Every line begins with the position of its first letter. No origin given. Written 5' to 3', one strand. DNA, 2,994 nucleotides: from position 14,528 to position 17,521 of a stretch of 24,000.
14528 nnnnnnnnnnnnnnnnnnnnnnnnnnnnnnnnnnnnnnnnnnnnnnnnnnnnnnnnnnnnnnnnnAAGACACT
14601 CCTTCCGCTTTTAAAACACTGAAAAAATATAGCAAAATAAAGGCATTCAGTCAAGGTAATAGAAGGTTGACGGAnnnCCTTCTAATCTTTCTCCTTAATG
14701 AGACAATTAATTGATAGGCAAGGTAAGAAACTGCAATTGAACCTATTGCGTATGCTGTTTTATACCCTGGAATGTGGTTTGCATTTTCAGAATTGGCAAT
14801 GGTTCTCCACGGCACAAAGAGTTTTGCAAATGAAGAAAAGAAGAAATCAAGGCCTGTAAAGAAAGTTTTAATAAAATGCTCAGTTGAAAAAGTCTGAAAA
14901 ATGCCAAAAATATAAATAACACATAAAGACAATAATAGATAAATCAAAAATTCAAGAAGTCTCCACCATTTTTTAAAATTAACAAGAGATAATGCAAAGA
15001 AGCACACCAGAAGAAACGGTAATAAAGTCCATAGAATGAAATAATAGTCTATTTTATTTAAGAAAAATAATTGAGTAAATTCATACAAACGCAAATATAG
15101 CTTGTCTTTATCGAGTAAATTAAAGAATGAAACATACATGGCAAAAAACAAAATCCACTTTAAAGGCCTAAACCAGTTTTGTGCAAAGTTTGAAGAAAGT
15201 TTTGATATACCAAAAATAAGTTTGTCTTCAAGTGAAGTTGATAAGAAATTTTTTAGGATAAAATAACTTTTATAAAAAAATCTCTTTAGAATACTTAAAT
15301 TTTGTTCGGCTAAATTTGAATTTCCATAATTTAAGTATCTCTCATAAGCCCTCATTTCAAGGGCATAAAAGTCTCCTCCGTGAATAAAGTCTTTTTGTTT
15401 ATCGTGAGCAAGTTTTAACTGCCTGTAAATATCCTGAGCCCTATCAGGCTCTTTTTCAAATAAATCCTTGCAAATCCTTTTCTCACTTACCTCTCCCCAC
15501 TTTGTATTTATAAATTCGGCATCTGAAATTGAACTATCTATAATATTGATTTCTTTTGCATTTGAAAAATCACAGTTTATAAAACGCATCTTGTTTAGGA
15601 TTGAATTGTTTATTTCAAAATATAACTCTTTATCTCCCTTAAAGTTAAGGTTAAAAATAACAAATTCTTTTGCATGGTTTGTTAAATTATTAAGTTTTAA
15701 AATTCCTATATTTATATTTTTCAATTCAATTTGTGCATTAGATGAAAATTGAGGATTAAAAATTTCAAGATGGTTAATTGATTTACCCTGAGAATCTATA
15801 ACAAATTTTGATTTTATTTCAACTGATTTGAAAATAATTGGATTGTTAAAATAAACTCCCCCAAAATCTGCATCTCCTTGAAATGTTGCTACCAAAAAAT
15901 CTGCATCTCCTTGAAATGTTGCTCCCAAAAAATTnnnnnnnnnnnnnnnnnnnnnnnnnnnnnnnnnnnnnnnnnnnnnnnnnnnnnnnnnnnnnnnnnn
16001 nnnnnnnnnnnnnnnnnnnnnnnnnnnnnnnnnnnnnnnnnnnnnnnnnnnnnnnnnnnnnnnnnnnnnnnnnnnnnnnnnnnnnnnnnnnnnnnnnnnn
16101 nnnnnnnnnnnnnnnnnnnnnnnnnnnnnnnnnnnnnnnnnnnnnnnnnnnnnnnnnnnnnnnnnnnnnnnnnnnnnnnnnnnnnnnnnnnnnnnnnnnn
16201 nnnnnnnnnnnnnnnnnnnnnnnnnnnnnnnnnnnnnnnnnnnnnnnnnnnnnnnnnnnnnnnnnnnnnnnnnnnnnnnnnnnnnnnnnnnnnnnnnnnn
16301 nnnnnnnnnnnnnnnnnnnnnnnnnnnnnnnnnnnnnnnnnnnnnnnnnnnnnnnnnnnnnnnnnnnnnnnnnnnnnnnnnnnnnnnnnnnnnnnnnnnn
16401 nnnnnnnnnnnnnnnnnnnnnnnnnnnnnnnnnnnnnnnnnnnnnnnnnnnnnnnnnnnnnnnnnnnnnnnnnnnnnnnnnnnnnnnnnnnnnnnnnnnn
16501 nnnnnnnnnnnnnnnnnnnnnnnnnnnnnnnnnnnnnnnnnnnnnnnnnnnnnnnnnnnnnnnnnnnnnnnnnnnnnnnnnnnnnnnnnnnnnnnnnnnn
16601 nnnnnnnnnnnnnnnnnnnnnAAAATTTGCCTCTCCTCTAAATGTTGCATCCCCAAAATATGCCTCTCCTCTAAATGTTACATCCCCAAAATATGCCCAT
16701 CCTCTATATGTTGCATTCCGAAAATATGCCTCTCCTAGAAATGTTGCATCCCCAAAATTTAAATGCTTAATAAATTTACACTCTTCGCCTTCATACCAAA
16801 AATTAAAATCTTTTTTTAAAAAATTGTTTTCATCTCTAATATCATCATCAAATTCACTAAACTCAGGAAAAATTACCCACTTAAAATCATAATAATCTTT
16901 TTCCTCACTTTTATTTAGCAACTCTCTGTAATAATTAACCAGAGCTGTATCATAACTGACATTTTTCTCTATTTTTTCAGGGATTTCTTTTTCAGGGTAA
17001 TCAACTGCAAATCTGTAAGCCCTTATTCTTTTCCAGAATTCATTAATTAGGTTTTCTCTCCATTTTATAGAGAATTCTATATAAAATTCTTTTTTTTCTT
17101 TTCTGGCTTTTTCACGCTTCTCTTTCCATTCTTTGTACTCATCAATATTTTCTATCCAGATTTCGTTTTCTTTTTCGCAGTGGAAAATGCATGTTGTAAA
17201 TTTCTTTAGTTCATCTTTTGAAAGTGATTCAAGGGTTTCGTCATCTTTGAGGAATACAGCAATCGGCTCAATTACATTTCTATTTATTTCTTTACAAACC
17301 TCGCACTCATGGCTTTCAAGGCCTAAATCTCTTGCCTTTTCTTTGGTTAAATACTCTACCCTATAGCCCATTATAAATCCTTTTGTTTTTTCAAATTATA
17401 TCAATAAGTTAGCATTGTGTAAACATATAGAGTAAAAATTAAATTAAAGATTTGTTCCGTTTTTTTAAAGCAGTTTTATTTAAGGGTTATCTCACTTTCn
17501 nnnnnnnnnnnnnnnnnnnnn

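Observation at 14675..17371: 898-aa membrane-tethered solenoid protein with a Cys/His cap: an architecture with no characterised counterpart that I know of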

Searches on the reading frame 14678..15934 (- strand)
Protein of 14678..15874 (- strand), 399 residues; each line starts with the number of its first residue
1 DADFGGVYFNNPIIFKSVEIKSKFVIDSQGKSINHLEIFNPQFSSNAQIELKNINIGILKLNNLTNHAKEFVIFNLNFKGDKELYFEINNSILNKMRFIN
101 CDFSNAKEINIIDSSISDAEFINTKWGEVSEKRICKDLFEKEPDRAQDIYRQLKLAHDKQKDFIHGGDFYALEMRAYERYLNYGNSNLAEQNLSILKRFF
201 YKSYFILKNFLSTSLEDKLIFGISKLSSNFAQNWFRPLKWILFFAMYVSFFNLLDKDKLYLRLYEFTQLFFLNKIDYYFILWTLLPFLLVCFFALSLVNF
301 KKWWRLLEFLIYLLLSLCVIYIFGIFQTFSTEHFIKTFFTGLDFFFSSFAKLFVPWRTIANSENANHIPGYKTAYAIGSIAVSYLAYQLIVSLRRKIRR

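Call 9: find_homologous_proteins(query=window:14678-15874:-)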
Query window:14678-15874:- (399 aa): 4 proteins with E <= 0.001 among 3911 candidates.
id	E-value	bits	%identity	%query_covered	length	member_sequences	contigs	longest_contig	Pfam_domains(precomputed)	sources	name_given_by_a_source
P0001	6.0e-40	156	32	100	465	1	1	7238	PF13576.13,PF13599.14,PF00805.29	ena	-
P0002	9.1e-35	139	33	77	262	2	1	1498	-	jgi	jgi:hypothetical protein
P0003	1.5e-34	138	39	56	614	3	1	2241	PF13576.13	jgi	-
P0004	8.1e-6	44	34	44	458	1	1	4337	-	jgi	jgi:hypothetical protein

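Call 18: find_encoding_contigs(protein=P0001, flank=10000, max_places=3)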
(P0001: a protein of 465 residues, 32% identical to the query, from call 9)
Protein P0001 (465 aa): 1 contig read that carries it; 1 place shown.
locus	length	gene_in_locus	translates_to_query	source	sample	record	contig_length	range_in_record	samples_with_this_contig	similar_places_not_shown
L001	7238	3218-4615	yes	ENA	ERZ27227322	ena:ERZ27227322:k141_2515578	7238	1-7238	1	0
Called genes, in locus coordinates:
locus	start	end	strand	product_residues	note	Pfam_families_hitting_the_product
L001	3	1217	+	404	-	?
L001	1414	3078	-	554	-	PF14104:DUF4277, PF01609:DDE_Tnp_1 (faint)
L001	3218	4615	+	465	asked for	PF13599:Pentapeptide_4 (faint), PF00805:Pentapeptide (faint), PF13576:Pentapeptide_3 (weak)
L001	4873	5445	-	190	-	PF04851:ResIII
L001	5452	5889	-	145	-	PF02661:Fic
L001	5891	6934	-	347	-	-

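Call 48: predict_structure(alignment_id=A4)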
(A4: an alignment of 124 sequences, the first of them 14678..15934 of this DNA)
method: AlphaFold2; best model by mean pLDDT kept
length: 419 residues; sequences in the alignment: 124
mean_pLDDT: 81.9   pTM: 0.75
mean pLDDT of the five models: 81.9, 81.9, 80.1, 76.5, 74.2
residues with pLDDT >= 90: 191; 70-90: 121; 50-70: 107; < 50: 0
segments of 3 or more residues with pLDDT < 50: none
pLDDT, mean of each block of 10 residues (from residue 1): 93 94 93 95 95 94 96 96 96 96 92 96 97 96 96 95 95 95 91 93 65 70 68 71 81 83 76 65 64 56 65 62 69 71 64 69 75 68 61 77 87 75
secondary structure, 60 per line:
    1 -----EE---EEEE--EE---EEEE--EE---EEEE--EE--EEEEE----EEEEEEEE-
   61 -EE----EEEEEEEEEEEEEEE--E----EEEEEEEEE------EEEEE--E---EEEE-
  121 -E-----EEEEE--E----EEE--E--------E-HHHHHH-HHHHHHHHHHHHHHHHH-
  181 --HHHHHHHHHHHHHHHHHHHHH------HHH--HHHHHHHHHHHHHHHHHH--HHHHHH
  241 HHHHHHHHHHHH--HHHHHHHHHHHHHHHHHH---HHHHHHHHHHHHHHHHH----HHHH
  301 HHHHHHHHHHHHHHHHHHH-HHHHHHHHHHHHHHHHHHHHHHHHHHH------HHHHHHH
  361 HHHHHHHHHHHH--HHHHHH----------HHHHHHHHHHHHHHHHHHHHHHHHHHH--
elements in order: E11-14 E22-25 E33-36 E43-47 E52-59 E68-82 E90-98 E105-109 E116-119 E128-132 E140-142 H156-161 H163-179 H183-203 H215-232 H235-252 H255-272 H276-292 H297-319 H321-347 H354-372 H375-380 H391-417

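Call 54: fold_search(model_id=the predicted structure, library=pdb)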
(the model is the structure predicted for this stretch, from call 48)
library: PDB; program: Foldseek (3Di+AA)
matches with E <= 10: 21; with E <= 0.001: 0
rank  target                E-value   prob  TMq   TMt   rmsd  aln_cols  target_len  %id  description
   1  9fyq_A                4.0e-01  0.08  0.12  0.10  19.6       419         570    8  Cryo-EM structure of native SV2A in complex with TeNT-Hc, gangliosides and Pro-Macrobody 5 (released 2025-05-21)
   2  2xt2_A                8.4e-01  0.06  0.10  0.16  12.5       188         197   15  Structure of the pentapeptide repeat protein AlbG, a resistance factor for the topoisomerase poison albicidin. (released 2010-10-13)
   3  2xt4_B                1.3e+00  0.12  0.14  0.25   9.4       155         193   14  Structure of the pentapeptide repeat protein AlbG, a resistance factor for the topoisomerase poison albicidin. (released 2010-10-13)
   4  9rkv_O                1.6e+00  0.04  0.11  0.09  14.2       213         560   14  Agrobacterium phage 7-7-1 tail fibers (released 2025-12-10)
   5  7ru6_A                2.1e+00  0.08  0.13  0.16  18.1       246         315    9  Cryo-EM structure of the HIV-1 restriction factor human SERINC3 (released 2022-08-24)
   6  7dmk_B                3.7e+00  0.16  0.21  0.14   9.5       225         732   12  PL6 alginate lyase BcAlyPL6 (released 2021-10-06)
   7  7v9l_R                4.0e+00  0.04  0.13  0.17  21.2       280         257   10  Cryo-EM structure of the SV1-Gs complex. (released 2022-04-06)
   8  6rz9                  4.9e+00  0.02  0.08  0.09  27.5       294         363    8  Crystal structure of the human cysteinyl leukotriene receptor 2 in complex with ONO-2770372 (released 2019-12-11)
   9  8jlg_A                5.2e+00  0.03  0.10  0.25  11.4       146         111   11  Cryo-EM structure of SV2A in complex with BoNT/A2 Hc (released 2024-05-01)
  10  7sk0_A                5.7e+00  0.05  0.12  0.18  21.5       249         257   14  TWIK1 in MSP1D1 lipid nanodisc at pH 7.4 (released 2021-11-24)
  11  7stn_A                5.7e+00  0.03  0.13  0.09  15.1       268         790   14  Chitin Synthase 2 from Candida albicans bound to Nikkomycin Z (released 2022-07-13)
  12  3naw_B                5.7e+00  0.01  0.13  0.10  11.6       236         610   11  Crystal structure of E. coli O157:H7 effector protein NleL (released 2010-10-27)
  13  2yfb_B                6.3e+00  0.08  0.19  0.28  18.2       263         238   11  X-ray structure of McpS ligand binding domain in complex with succinate (released 2012-04-18)
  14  8gk7_A                6.3e+00  0.02  0.09  0.07  25.1       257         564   10  MsbA bound to cerastecin C (released 2024-04-24)
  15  7vvn_R                6.6e+00  0.03  0.12  0.16  22.3       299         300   13  PTH-bound human PTH1R in complex with Gs (class4) (released 2022-08-03)
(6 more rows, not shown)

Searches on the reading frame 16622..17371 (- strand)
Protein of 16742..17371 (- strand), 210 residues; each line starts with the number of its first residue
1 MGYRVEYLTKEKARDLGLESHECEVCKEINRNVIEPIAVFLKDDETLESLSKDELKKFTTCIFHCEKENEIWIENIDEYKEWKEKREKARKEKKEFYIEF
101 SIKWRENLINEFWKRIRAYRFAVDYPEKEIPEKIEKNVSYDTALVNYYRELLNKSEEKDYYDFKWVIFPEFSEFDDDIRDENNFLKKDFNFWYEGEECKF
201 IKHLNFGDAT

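Call 10: find_homologous_proteins(query=window:16742-17371:-)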
Query window:16742-17371:- (210 aa): 15 proteins with E <= 0.001 among 512 candidates.
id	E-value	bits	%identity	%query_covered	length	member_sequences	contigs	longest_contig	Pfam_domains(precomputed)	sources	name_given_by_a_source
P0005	1.8e-40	157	60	60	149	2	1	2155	-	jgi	jgi:hypothetical protein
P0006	2.6e-40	156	58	60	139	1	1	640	-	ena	-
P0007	1.0e-39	154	60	60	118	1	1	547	-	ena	-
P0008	6.2e-38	149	39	100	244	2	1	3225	-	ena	-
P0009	1.1e-33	135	47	76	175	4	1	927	-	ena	-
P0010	3.6e-33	133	54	60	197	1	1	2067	PF01544.24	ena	-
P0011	5.0e-31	126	45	60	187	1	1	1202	-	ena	-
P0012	7.0e-27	112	38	92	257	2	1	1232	-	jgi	-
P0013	2.8e-26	110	49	54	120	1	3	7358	-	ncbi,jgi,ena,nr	ncbi:MAG: hypothetical protein DRG27_05130 [Deltaproteobacteria bacterium]|nr:MAG: hypothetical prot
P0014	7.2e-26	109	42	60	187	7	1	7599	-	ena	-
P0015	1.3e-24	105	40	60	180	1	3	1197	-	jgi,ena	-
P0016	2.8e-24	104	41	53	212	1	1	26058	-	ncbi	-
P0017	3.7e-22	97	34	100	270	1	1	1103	-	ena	-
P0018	4.0e-21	94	37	100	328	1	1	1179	PF13576.13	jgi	jgi:hypothetical protein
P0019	7.6e-13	67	40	51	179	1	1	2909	-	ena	-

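Call 19: find_encoding_contigs(protein=P0016, flank=10000, max_places=3)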
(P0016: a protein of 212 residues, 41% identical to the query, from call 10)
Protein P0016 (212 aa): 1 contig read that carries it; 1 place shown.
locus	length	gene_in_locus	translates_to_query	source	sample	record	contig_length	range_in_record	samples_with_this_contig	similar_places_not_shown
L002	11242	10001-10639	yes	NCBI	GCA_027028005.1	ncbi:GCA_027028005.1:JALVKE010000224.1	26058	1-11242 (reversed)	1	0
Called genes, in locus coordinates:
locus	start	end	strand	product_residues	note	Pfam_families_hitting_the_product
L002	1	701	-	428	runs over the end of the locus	PF00330:Aconitase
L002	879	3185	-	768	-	PF22085:NorB_cytochrome_c-like, PF00115:COX1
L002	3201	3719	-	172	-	-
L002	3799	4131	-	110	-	-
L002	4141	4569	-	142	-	-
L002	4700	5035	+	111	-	PF12966:AtpR (faint)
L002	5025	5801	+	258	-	PF06750:A24_N_bact, PF01478:Peptidase_A24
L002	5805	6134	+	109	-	PF00126:HTH_1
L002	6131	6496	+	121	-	-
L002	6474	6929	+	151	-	PF01467:CTP_transf_like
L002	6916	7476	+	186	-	PF01066:CDP-OH_P_transf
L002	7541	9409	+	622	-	PF22148:Fervidolysin_NPro-like (weak), PF00082:Peptidase_S8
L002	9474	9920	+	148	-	-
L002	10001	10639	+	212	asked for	-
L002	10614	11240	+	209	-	?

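Call 50: predict_structure(alignment_id=A6)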
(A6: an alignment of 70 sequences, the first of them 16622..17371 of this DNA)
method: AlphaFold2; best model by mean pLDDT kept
length: 250 residues; sequences in the alignment: 70
mean_pLDDT: 92.1   pTM: 0.89
mean pLDDT of the five models: 92.1, 91.3, 91.0, 91.0, 90.7
residues with pLDDT >= 90: 201; 70-90: 33; 50-70: 16; < 50: 0
segments of 3 or more residues with pLDDT < 50: none
pLDDT, mean of each block of 10 residues (from residue 1): 93 93 95 95 97 97 98 97 96 95 94 96 92 87 95 92 97 64 68 92 97 92 96 93 92
secondary structure, 60 per line:
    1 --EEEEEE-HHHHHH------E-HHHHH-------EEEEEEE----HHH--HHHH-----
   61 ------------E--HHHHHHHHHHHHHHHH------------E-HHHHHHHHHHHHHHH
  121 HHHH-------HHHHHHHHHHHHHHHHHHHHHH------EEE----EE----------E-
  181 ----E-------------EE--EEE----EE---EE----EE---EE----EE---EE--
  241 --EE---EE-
elements in order: E3-8 H10-15 H24-28 E36-42 H52-55 H76-91 H106-124 H132-153 E160-162 E203-205

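Call 53: fold_search(model_id=the predicted structure, library=pdb)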
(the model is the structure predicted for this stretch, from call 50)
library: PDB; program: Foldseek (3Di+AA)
matches with E <= 10: 6; with E <= 0.001: 0
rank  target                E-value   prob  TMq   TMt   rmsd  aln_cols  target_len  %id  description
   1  5gzt_A                2.1e+00  0.16  0.12  0.35   4.6        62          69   16  Crystal Structure of Chitinase ChiW from Paenibacillus sp. str. FPU-7 Reveals a Novel Type of Bacterial Cell-Surface-E (released 2016-12-28)
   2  1rwr                  3.1e+00  0.03  0.09  0.08   8.8        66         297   17  Crystal structure of filamentous hemagglutinin secretion domain (released 2004-04-13)
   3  8p5e_H                4.9e+00  0.06  0.13  0.15  11.6        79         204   14  S. cerevisiae nexus-sCMGE after DNA replication initiation (released 2024-05-29)
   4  2x3v_B                6.9e+00  0.01  0.09  0.08  18.5       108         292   11  Structure of The F-BAR Domain of Mouse Syndapin I (released 2010-04-07)
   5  8wpv                  9.1e+00  0.02  0.09  0.13  19.0        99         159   19  Truncated mutant (1-171) of ferritin from Ureaplasma diversum soaked in Fe2+ solution for 30min (released 2024-06-12)
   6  1fxj_A                9.1e+00  0.01  0.06  0.05  11.2        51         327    4  CRYSTAL STRUCTURE OF N-ACETYLGLUCOSAMINE 1-PHOSPHATE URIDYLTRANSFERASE (released 2000-10-18)

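Call 70: fold_search(model_id=the predicted structure, library=viral)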
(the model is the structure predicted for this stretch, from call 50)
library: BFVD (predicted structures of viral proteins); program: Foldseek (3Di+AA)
matches with E <= 10: 35; with E <= 0.001: 0
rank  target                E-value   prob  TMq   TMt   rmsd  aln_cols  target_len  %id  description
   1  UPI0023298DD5         4.8e-01  0.21  0.12  0.19   5.1        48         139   17  (no name look-up for this kind of identifier)
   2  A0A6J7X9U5            7.1e-01  0.15  0.10  0.13   9.2        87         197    9  Leucine-rich repeat [uncultured Caudovirales phage]
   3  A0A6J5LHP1            1.8e+00  0.04  0.10  0.06  11.5        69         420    9  Uncharacterized protein [uncultured Caudovirales phage]
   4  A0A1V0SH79            2.6e+00  0.03  0.14  0.10  19.1       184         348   14  Uncharacterized protein [Hokovirus HKV1]
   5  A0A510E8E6            2.7e+00  0.02  0.10  0.10  19.7       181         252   14  (no name in the UniProt tables at hand)
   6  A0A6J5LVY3            3.1e+00  0.21  0.15  0.27   5.7        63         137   11  Uncharacterized protein [uncultured Caudovirales phage]
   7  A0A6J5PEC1            3.1e+00  0.04  0.11  0.07  10.1        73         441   11  Uncharacterized protein [uncultured Caudovirales phage]
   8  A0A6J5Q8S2            3.2e+00  0.02  0.08  0.07  12.8        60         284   15  Uncharacterized protein [uncultured Caudovirales phage]
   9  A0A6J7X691            3.4e+00  0.09  0.13  0.11   9.2        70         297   11  Leucine-rich repeat [uncultured Caudovirales phage]
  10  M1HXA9                3.8e+00  0.03  0.09  0.19  13.0        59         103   20  (no name in the UniProt tables at hand)
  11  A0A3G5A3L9            4.1e+00  0.02  0.11  0.07   5.4        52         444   15  Collagen triple helix repeat protein [Harvfovirus sp.]
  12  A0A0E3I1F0            4.3e+00  0.02  0.09  0.03   7.7        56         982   16  Putative short tail fiber [Synechococcus phage ACG-2014a]
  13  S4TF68                4.3e+00  0.01  0.15  0.15  26.5       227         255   12  Helicase superfamily 3 single-stranded DNA/RNA virus domain-containing protein [uncultured marine virus]
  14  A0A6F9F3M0            4.6e+00  0.04  0.12  0.12   5.6        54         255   17  LO4 [Carp adomavirus]
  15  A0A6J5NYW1            4.6e+00  0.02  0.10  0.06  11.0        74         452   14  DUF1565 domain-containing protein [uncultured Caudovirales phage]
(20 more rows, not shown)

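Call 71: search_solved_structures(query=A5, max_evalue=10)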
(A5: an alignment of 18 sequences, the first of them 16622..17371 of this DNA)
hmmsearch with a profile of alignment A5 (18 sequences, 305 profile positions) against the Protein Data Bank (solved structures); distinct sequences matched with E-value up to 10: 2.
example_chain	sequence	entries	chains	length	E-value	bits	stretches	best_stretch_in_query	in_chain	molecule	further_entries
3gwh_A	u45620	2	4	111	0.55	13.1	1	91-166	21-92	Transcriptional antiterminator (BglG family)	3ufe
3p8c_B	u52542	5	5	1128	7.1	9.5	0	171-287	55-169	Nck-associated protein 1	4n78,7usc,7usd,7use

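Call 81: find_encoding_contigs(protein=P0014, flank=8000, max_places=2)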
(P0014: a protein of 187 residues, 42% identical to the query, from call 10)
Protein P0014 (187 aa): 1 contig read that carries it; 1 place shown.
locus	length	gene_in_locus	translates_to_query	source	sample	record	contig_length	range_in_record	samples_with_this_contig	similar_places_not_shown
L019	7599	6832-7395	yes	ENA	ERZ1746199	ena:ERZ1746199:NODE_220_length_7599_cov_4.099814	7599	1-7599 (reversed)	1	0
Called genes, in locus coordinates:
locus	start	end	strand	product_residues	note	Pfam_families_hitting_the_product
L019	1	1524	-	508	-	?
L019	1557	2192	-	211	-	PF01634:HisG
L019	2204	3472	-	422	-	PF00275:EPSP_synthase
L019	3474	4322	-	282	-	PF17827:PrmC_N, PF06325:PrmA, PF01209:Ubie_methyltran (weak), PF05175:MTS, PF13847:Methyltransf_31, PF08242:Methyltransf_12 (weak), PF13649:Methyltransf_25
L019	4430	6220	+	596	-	PF01855:POR_N, PF12837:Fer4_6 (faint), PF02775:TPP_enzyme_C, PF12797:Fer4_2 (faint), PF13237:Fer4_10 (faint), PF14697:Fer4_21 (weak)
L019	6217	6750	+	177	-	PF01558:POR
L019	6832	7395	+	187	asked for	-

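Call 82: find_encoding_contigs(protein=P0010, flank=3000, max_places=2)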
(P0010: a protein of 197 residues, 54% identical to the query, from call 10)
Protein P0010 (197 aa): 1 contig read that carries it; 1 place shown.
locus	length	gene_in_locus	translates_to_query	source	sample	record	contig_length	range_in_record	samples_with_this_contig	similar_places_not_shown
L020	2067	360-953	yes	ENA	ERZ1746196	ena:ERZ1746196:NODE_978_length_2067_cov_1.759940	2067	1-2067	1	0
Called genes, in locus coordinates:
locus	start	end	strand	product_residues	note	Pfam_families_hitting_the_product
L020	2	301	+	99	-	?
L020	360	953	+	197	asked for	PF01544:CorA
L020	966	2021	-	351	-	PF18152:DAHP_snth_FXD, PF00793:DAHP_synth_1, PF03102:NeuB (weak)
